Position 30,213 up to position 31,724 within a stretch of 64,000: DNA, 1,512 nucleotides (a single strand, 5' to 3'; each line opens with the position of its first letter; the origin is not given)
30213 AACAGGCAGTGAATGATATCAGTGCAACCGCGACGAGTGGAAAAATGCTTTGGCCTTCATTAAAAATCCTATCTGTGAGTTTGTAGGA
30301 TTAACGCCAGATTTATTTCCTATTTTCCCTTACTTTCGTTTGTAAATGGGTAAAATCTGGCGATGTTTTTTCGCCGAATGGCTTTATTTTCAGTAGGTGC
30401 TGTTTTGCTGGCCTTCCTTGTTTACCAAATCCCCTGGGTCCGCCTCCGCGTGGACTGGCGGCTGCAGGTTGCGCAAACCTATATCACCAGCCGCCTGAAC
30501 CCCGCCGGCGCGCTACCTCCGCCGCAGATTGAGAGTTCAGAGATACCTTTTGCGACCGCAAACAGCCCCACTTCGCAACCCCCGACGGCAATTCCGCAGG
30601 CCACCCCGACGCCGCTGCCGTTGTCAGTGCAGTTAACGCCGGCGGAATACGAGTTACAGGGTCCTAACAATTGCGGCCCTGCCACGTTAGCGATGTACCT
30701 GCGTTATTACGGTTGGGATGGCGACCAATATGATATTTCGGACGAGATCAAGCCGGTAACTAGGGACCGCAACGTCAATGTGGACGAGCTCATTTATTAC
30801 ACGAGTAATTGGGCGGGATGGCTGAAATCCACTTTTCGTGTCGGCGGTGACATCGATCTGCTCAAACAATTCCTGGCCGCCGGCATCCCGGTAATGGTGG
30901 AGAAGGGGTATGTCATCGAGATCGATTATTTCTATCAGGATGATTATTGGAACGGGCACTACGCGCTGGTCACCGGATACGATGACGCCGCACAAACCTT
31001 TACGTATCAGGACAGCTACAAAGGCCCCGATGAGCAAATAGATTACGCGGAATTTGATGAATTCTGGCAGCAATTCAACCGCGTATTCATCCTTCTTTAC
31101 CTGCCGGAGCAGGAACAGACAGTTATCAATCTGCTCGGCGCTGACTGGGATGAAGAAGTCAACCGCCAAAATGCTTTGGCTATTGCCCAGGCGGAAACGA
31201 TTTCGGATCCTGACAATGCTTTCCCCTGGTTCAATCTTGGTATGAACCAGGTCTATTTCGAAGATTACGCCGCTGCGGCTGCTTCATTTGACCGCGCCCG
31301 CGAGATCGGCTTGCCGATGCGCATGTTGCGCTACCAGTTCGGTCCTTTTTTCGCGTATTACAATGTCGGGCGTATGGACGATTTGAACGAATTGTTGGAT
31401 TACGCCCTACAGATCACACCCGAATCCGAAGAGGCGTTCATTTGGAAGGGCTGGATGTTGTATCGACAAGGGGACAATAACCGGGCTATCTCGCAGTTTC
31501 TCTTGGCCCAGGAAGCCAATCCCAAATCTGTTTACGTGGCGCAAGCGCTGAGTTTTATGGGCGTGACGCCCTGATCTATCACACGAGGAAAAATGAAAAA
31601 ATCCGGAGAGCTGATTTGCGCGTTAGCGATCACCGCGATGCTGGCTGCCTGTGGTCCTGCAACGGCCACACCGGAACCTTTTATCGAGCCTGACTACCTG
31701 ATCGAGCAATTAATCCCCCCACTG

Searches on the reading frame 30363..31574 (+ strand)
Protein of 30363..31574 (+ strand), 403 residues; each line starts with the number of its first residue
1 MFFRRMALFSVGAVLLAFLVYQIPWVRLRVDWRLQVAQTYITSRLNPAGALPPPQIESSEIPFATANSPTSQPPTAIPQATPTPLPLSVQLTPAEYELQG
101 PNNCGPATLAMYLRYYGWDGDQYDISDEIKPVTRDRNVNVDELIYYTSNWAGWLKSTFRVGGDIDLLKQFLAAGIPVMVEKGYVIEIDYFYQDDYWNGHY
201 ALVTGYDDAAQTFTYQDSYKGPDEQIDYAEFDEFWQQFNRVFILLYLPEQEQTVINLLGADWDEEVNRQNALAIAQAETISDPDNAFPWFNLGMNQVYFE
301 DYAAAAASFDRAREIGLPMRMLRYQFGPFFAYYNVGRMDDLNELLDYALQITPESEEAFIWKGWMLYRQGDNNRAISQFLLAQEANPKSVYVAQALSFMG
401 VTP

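Call 3: search_protein_families(library=pfam, proteins=[window:30363-31574:+], max_evalue=0.1)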
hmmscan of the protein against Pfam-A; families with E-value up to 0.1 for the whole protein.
window:30363-31574:+ (403 aa): 15 families
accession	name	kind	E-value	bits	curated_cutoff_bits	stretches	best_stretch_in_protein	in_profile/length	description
PF13529.12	Peptidase_C39_2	-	8.3e-14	52.8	24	1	95-219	11-143/143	Peptidase_C39 like family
PF07719.23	TPR_2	-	4.3e-06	26.9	27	1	357-388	2-33/34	Tetratricopeptide repeat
PF13432.12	TPR_16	-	2.2e-05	25.3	32.7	1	341-389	20-64/65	Tetratricopeptide repeat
PF14399.12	BtrH_N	-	0.0002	22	29.7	1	167-214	82-130/134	Butirosin biosynthesis protein H, N-terminal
PF23914.1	TPR_CcmH_CycH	-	0.0009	19.6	42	1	280-385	44-150/158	Cytochrome c-type biogenesis protein H TPR domain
PF13431.12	TPR_17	-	0.00093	19.7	24.4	0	345-376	2-33/34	Tetratricopeptide repeat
PF13424.12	TPR_12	-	0.0025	18.4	30.1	0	269-315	27-74/77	Tetratricopeptide repeat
PF13181.12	TPR_8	-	0.0054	17.2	25.7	0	357-388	2-33/34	Tetratricopeptide repeat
PF09778.15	Guanylate_cyc_2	-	0.0073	16.1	28.1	1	189-235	153-200/212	Guanylylate cyclase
PF00515.34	TPR_1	-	0.0083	16.3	27.8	0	357-388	2-33/34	Tetratricopeptide repeat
PF25062.1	ARM_TT21_N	-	0.0098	16.1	40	1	332-384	110-163/222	Tetratricopeptide repeat protein 21 N-terminal ARM repeat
PF13371.12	TPR_9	-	0.013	16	35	0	268-311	11-54/73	Tetratricopeptide repeat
PF03412.21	Peptidase_C39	-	0.035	14.4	22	0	101-130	10-39/133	Peptidase C39 family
PF12895.13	ANAPC3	-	0.091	13.5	27.2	0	344-388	11-57/82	Anaphase-promoting complex, cyclosome, subunit 3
PF14559.12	TPR_19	-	0.093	13.5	25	1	343-396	12-65/68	Tetratricopeptide repeat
